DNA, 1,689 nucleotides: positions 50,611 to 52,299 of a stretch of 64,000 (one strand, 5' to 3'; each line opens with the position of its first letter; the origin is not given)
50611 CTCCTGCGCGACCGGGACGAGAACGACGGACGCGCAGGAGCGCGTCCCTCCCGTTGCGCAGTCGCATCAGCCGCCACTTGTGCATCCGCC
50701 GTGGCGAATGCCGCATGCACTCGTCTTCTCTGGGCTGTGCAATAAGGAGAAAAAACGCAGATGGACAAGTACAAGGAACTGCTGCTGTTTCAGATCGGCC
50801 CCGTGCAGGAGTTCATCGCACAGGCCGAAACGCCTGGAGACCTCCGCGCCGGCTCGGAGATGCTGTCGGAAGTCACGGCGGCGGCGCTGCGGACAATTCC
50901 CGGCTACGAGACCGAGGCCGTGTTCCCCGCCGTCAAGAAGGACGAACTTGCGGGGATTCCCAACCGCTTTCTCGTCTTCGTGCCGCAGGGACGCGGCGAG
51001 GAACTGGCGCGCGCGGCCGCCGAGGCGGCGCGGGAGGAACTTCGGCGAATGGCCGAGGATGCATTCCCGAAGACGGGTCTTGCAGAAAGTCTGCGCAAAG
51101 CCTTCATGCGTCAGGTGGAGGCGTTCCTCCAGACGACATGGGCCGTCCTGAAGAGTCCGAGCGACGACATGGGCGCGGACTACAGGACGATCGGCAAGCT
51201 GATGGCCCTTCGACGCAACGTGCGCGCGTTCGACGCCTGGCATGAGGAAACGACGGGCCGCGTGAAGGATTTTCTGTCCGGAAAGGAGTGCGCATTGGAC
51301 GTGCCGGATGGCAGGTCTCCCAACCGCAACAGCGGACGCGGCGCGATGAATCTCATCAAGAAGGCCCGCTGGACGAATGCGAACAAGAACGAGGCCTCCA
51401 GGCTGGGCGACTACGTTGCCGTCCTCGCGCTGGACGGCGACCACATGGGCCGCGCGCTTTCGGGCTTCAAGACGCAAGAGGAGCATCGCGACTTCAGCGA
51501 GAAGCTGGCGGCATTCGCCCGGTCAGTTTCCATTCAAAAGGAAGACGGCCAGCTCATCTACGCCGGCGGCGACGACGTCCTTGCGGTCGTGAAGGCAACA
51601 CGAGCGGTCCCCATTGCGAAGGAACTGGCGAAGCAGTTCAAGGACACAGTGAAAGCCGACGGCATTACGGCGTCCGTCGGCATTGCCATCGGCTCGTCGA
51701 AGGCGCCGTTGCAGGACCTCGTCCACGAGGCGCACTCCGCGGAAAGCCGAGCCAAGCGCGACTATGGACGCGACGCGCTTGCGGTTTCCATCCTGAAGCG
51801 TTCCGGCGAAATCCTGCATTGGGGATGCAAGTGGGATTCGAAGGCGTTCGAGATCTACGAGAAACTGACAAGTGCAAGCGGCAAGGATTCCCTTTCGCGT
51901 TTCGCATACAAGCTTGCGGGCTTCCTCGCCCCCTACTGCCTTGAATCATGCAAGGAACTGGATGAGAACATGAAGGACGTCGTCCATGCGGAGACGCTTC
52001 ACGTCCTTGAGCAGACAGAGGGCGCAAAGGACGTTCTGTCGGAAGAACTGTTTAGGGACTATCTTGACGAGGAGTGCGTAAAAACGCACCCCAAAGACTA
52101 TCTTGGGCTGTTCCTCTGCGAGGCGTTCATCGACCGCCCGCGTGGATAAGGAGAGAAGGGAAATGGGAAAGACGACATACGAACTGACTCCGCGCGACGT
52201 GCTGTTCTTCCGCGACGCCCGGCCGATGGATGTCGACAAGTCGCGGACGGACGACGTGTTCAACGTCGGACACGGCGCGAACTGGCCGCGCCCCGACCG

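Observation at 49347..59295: Compact type III-B locus: 462-aa HD-less, Zn-finger-less Cas10, two CARF proteins, no cas6/cas1/cas2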

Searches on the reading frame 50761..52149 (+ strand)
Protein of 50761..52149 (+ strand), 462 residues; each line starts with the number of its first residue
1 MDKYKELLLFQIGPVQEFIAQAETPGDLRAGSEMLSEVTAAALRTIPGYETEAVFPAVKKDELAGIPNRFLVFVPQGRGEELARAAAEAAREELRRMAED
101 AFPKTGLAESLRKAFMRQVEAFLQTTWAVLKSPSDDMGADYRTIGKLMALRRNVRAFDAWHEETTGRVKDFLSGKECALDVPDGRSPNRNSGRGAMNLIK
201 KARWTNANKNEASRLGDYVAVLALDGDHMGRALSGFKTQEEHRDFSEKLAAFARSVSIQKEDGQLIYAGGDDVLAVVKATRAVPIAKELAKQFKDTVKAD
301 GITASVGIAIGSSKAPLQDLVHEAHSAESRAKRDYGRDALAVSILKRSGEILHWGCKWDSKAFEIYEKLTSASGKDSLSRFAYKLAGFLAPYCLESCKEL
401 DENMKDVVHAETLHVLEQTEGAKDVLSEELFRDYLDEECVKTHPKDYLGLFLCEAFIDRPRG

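Call 6: search_protein_families(library=pfam, proteins=[window:50761-52149:+], max_evalue=0.01)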
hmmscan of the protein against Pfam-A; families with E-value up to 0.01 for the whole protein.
window:50761-52149:+ (462 aa): 3 families
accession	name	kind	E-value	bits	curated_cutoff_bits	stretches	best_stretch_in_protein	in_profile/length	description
PF22335.1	Cas10-Cmr2_palm2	-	3.4e-32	111.8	27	1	218-341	1-133/133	Cas10/Cmr2, second palm domain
PF12469.13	Cmr2_N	-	6.3e-13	49.2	25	1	7-98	1-110/111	CRISPR-associated protein Cmr2, N-terminal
PF18182.6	mCpol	-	3.4e-08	34.3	26.4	1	222-310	2-91/114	minimal CRISPR polymerase domain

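Call 7: search_protein_families(library=ncbifam, proteins=[window:50761-52149:+], max_evalue=0.01)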
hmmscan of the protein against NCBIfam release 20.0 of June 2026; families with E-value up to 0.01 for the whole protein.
window:50761-52149:+ (462 aa): 2 families
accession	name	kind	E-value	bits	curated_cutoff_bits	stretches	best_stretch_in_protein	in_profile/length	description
TIGR02577.1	cas_TM1794_Cmr2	equivalog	7.2e-37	127.4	79.4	2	185-333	326-510/510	type III-B CRISPR-associated protein Cas10/Cmr2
TIGR02578.2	cas_TM1811_Csm1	equivalog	3.9e-16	58.9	170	1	217-392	507-688/753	type III-A CRISPR-associated protein Cas10/Csm1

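Call 8: find_homologous_proteins(query=window:50761-52149:+)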
Query window:50761-52149:+ (462 aa): 1338 proteins with E <= 0.001 among 8000 candidates; the best 120 are listed.
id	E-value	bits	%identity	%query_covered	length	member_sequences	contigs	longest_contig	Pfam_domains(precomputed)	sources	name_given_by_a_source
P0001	0.0e+0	1030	100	100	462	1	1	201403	PF22335.2,PF18182.7,PF12469.14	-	-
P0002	1.0e-240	817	82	99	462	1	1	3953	PF22335.2,PF18182.7,PF12469.14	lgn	-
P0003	1.7e-230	783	78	99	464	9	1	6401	PF22335.2,PF18182.7,PF12469.14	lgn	-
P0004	2.1e-229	779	79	99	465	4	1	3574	PF22335.2,PF18182.7,PF12469.14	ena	-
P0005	3.6e-228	775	79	99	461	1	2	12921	PF22335.2,PF18182.7,PF12469.14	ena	-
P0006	4.7e-227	772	79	99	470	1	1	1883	PF22335.2,PF18182.7,PF12469.14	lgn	-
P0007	2.2e-225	766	77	99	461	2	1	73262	PF22335.2,PF18182.7,PF12469.14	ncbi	-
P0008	1.8e-222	757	76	99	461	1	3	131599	PF22335.2,PF18182.7,PF12469.14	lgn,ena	-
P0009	1.9e-221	753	77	99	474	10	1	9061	PF22335.2,PF18182.7,PF12469.14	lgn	-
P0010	3.6e-221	752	76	99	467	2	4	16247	PF22335.2,PF18182.7,PF12469.14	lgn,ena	-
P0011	8.5e-221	751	76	99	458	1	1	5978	PF22335.2,PF18182.7,PF12469.14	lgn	-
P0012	2.3e-220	750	77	99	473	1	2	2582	PF22335.2,PF18182.7,PF12469.14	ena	-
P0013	2.4e-220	750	75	99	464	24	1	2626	PF22335.2,PF18182.7,PF12469.14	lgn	-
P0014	7.6e-220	748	77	99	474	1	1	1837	PF22335.2,PF18182.7,PF12469.14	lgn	-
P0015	1.4e-219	747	75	99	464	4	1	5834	PF22335.2,PF18182.7,PF12469.14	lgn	-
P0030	2.3e-201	687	70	99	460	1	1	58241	PF22335.2,PF18182.7,PF12469.14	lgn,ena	-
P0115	3.8e-121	423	50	100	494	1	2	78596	PF22335.2,PF18182.7,PF12469.14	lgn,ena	-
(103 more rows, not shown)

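Call 9: search_solved_structures(query=window:50761-52149:+, max_evalue=1, show_alignments=3)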
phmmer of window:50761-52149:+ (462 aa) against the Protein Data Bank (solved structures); distinct sequences matched with E-value up to 1: 17.
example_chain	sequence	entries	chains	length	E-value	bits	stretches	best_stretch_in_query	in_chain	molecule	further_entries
9arw_A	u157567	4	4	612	2.4e-29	105.3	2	216-385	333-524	Type III-B CRISPR-associated protein Cas10/Cmr2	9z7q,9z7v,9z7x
3w2v_A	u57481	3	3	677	2.9e-19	72.1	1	236-358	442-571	CRISPR system Cmr subunit Cmr2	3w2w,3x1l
4doz_A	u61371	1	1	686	3.8e-19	71.7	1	236-358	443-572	Putative uncharacterized protein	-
3ung_C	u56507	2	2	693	3.9e-19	71.6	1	236-358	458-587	Cmr2dHD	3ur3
4h4k_C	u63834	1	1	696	4e-19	71.6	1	236-358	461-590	CRISPR system Cmr subunit Cmr2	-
4w8y_A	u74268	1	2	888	1.1e-18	70.2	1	236-358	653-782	CRISPR system Cmr subunit Cmr2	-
9l7c_B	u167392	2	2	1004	3.6e-18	68.5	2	257-353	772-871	GGDEF domain-containing protein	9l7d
9x25_B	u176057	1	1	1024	3.9e-18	68.3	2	257-353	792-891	GGDEF domain-containing protein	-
6nud_J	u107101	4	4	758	2.4e-06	29.5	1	207-339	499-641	CRISPR system single-strand-specific deoxyribonuclease Cas10/Csm1 (subtype III-A)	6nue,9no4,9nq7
6ifu_A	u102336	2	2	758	3.3e-06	29.1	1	208-338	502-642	Type III-A CRISPR-associated protein Csm1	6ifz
6ifk_A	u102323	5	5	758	3.3e-06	29.1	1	208-338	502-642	Type III-A CRISPR-associated protein Csm1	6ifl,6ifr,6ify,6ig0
6ifn_A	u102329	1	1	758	3.3e-06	29.1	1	208-338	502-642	Type III-A CRISPR-associated protein Csm1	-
6kc0_A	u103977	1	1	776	0.0023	19.7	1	260-342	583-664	CRISPR system single-strand-specific deoxyribonuclease Cas10/Csm1 (subtype III-A),CRISPR s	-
6kbd_A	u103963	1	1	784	0.0023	19.7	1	260-342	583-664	CRISPR system single-strand-specific deoxyribonuclease Cas10/Csm1 (subtype III-A),CRISPR s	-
8wfx_A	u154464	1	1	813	0.0098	17.6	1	263-342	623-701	CRISPR system single-strand-specific deoxyribonuclease Cas10/Csm1 (subtype III-A)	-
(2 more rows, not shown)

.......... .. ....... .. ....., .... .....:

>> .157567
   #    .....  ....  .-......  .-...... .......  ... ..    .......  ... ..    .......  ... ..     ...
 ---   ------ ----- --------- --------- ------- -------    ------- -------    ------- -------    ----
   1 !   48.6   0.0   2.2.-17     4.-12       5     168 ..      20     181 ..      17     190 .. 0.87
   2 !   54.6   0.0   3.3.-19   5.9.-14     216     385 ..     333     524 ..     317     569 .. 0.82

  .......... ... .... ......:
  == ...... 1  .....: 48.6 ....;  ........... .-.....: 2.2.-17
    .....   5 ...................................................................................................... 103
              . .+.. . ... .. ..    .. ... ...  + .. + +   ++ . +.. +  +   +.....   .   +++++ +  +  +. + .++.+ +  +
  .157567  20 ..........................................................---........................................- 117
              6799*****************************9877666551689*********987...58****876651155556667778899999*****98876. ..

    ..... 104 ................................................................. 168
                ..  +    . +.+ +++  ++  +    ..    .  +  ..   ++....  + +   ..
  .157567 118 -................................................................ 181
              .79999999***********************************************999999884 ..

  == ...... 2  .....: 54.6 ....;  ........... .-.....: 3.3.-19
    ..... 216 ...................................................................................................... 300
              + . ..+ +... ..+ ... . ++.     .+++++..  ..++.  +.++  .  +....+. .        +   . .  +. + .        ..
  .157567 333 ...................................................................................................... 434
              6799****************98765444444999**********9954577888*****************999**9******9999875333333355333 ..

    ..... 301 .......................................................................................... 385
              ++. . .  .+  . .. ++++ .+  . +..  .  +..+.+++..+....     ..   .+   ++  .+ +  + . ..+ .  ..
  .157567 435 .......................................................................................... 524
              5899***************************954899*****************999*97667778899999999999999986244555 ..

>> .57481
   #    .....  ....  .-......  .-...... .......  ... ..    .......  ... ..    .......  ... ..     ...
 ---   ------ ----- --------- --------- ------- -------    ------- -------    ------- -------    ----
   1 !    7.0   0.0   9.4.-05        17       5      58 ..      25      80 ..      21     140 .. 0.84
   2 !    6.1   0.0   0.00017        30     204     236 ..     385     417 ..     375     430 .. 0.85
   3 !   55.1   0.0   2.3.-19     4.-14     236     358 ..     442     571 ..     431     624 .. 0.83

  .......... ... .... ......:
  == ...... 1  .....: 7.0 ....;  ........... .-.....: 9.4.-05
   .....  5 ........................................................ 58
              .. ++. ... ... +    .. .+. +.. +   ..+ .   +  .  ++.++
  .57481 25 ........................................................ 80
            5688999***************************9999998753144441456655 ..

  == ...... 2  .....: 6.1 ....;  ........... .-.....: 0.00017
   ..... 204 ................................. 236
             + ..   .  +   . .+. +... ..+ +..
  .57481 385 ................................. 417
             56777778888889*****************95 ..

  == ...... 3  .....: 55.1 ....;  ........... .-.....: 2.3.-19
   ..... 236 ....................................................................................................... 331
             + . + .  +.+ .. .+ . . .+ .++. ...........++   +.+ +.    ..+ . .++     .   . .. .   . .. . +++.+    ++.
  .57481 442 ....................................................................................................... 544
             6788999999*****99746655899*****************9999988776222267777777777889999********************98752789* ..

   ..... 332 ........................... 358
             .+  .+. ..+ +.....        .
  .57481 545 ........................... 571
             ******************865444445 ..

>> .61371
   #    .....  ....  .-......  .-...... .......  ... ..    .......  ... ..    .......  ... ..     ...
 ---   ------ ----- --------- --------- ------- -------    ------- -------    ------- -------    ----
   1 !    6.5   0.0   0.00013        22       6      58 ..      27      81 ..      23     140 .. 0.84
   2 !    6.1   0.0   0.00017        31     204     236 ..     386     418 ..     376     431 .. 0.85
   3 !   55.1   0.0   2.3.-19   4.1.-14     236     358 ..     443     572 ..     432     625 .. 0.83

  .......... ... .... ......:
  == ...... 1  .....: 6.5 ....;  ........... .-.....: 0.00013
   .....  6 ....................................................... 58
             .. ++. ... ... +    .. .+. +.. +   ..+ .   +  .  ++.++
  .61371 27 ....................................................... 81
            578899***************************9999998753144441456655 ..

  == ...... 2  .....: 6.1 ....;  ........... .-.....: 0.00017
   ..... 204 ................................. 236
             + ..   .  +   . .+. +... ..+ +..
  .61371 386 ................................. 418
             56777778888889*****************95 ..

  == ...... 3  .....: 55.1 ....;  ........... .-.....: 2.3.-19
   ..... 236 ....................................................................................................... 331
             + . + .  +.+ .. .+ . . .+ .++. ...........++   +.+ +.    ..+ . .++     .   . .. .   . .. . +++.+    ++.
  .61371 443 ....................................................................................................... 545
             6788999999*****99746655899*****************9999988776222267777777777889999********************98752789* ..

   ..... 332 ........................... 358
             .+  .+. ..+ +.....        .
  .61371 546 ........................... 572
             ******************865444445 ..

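Call 12: find_encoding_contigs(protein=window:50761-52149:+, flank=10000, max_places=3)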
Protein window:50761-52149:+ (462 aa): 1 contig read that carries it; 1 place shown.
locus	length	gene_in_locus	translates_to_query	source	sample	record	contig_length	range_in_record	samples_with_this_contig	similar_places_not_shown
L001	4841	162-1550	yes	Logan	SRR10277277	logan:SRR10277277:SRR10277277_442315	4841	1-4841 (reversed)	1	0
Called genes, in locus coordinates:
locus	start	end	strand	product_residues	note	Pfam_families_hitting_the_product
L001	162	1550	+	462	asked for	PF12469:Cmr2_N, PF18182:mCpol, PF22335:Cas10-Cmr2_palm2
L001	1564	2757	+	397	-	PF09700:Cas_Cmr3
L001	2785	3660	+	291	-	PF03787:RAMPs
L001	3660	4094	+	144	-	PF09701:Cas_Cmr5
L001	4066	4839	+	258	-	?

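Call 14: find_related_loci(query=A1, collection=genome_contigs, flank=10000)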
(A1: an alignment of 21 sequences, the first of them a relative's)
Query A1 (462 aa) in genome_contigs; peptide patterns used: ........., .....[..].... (x = any residue, [..] = any of these).
599 stretches matched a pattern (row limit reached: there are more); 558 encode a relative of the query (tblastn E <= 1e-3); the best 80 are kept; 80 distinct loci.
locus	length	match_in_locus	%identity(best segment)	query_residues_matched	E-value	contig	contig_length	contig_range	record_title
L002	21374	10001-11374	77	5-462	0e+0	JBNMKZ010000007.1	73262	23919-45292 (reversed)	MAG: Verrucomicrobiota bacterium isolate CM_BacUBA_137.30 k141_174958_length_73262_cov_46.0212, whole genome shotgun seq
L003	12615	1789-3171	74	1-462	0e+0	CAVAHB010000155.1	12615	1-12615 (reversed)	Faecalibacterium sp. CAG:74 isolate H07660-L1_cleanbin_000019 genome assembly, contig: Spades_H07660-L1_contig_2081, who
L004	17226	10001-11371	73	1-461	0e+0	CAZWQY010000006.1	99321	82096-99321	MAG TPA_asm: uncultured Lentisphaeraceae bacterium isolate binchicken_co370_218 genome assembly, contig: NODE_313_length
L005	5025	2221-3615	69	1-462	0e+0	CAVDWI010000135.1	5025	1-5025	Barnesiella intestinihominis isolate H07648-L1_cleanbin_000041 genome assembly, contig: Spades_H07648-L1_contig_11867, w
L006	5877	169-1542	68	5-461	0e+0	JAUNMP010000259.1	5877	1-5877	MAG: bacterium isolate S32M_St_metabat_107 NODE_8411_length_5877_cov_43.395397, whole genome shotgun sequence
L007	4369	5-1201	65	63-461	2e-175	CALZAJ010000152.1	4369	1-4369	MAG: uncultured Verrucomicrobia bacterium isolate SRR14474043_bin.8_metaWRAP_v1.3_MAG genome assembly, contig: ERZ942390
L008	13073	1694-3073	62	3-461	1e-167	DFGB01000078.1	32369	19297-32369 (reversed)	MAG TPA_asm: Verrucomicrobia bacterium UBA3761 UBA3761_contig_20059, whole genome shotgun sequence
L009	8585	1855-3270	52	5-461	9e-140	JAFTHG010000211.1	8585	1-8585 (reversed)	MAG: Kiritimatiellae bacterium isolate RGIG3817 Roe_deer_Cecum-1__c493447, whole genome shotgun sequence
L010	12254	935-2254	49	7-461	7e-116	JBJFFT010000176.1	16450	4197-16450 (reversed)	MAG: Candidatus Spyradenecus sp. isolate EHIM02_bin.006 NODE_658_length_16450_cov_6.616834, whole genome shotgun sequenc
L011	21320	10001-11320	50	7-461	1e-115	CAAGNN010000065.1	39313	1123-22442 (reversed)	MAG TPA_asm: Kiritimatiellae bacterium, isolate HGM23427, WGS project CAAGNN010000000 data, contig: SRS476839_99_k119_11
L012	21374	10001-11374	47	5-461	5e-115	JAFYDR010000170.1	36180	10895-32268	MAG: Kiritimatiellae bacterium isolate RGIG6996 Sheep_Rumen.Co__c2249755, whole genome shotgun sequence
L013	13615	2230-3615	45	6-462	4e-102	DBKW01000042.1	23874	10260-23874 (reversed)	MAG TPA_asm: Verrucomicrobia bacterium UBA740 UBA740_contig_528, whole genome shotgun sequence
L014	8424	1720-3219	42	7-461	1e-99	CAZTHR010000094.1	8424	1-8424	MAG TPA_asm: uncultured Lentisphaeraceae bacterium isolate SRP350583_co4_66 genome assembly, contig: NODE_8193_length_84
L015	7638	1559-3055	42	1-461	7e-97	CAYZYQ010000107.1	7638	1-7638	MAG TPA_asm: uncultured Lentisphaeraceae bacterium isolate binchicken_co370_247 genome assembly, contig: NODE_8416_lengt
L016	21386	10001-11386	47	5-462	8e-96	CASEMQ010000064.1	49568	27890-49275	uncultured Lentisphaeraceae bacterium isolate SI.A14.metabat-bins.110 genome assembly, contig: SI.A14.metabat-bins.110.f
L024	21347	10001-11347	49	3-459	4e-113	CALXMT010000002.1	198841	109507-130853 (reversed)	MAG: uncultured Kiritimatiellaeota bacterium isolate BRZ_EK__bin27 genome assembly, contig: BRZ_EK__NODE_25_length_19884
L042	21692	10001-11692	33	2-461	7e-56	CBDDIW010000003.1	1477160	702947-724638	MAG: Verrucomicrobiales bacterium isolate d3b9009e-6516-44d0-9bc4-f41f8ada90fd genome assembly, contig: contig_3, whole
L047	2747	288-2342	34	2-462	5e-52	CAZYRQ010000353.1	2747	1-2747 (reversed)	MAG TPA_asm: uncultured Lentisphaerales bacterium isolate SRP294416_co3_199 genome assembly, contig: NODE_106234_length_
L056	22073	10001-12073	33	7-462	4e-47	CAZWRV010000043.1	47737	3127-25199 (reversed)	MAG TPA_asm: uncultured Victivallaceae bacterium isolate binchicken_co135_207 genome assembly, contig: NODE_1584_length_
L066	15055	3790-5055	32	7-375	5e-42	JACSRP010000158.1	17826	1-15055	MAG: Anaerolineae bacterium isolate CH4 contig-70_3705, whole genome shotgun sequence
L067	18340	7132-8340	31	6-359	4e-40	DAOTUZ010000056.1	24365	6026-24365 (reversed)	MAG TPA_asm: Anaerolineae bacterium isolate F3_97 k223_84331, whole genome shotgun sequence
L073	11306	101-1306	31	6-363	1e-36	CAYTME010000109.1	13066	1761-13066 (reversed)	MAG TPA_asm: uncultured Pleurocapsa sp. isolate SRP290908_co1_44 genome assembly, contig: NODE_6670_length_13066_cov_5.3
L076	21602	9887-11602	34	139-459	4e-35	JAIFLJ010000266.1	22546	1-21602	MAG: bacterium isolate bin_182 scaffold_1865, whole genome shotgun sequence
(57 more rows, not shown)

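Call 23: search_protein_families(library=pfam, proteins=[L002:18571-19605:+, L002:19612-19890:+, L002:17186-18454:+, L008:1269-1676:+, L013:1829-2203:+, L024:9526-9984:+, L024:8396-9595:+, L008:7862-9064:+, L012:16265-17290:+, L012:17287-18540:+], max_evalue=0.01)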
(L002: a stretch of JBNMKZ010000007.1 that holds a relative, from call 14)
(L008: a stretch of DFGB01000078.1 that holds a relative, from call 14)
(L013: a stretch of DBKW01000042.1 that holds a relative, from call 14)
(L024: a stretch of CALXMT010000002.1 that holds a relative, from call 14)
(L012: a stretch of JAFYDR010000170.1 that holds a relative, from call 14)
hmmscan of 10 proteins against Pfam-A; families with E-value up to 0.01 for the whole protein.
L002:18571-19605:+ (344 aa): 2 families
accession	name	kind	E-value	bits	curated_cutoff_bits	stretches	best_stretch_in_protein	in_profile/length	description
PF01867.21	Cas_Cas1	-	2.6e-71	240.5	22.3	1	16-301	1-282/283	CRISPR associated protein Cas1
PF12833.13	HTH_18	-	0.0073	17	33.6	0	122-161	2-43/80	Helix-turn-helix domain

L002:19612-19890:+ (92 aa): 1 family
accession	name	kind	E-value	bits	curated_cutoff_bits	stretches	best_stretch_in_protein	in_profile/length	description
PF09827.14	CRISPR_Cas2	-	1e-19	70.9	23.8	1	1-68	1-68/74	CRISPR associated protein Cas2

L002:17186-18454:+ (422 aa): 0 families

L008:1269-1676:+ (135 aa): 0 families

L013:1829-2203:+ (124 aa): 0 families

L024:9526-9984:+ (152 aa): 0 families

L024:8396-9595:+ (399 aa): 2 families
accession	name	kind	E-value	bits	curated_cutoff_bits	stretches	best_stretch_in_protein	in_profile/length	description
PF09002.17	Card1_endonuc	-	5.9e-09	36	26.4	1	249-342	3-101/136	Card1-like, endonuclease domain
PF23400.1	CARF_Card1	-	4.4e-07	30.5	24.6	1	20-133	1-125/146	Card1 CARF domain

L008:7862-9064:+ (400 aa): 2 families
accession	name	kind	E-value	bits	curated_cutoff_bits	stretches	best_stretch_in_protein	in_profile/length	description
PF23400.1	CARF_Card1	-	4.1e-11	43.5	24.6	1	20-131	3-124/146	Card1 CARF domain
PF09002.17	Card1_endonuc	-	5.3e-11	42.7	26.4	1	253-382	3-127/136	Card1-like, endonuclease domain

L012:16265-17290:+ (341 aa): 1 family
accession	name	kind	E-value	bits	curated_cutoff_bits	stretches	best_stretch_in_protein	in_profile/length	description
PF01797.21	Y1_Tnp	-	8.5e-10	39.2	23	1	56-145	36-121/121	Transposase IS200 like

L012:17287-18540:+ (417 aa): 0 families
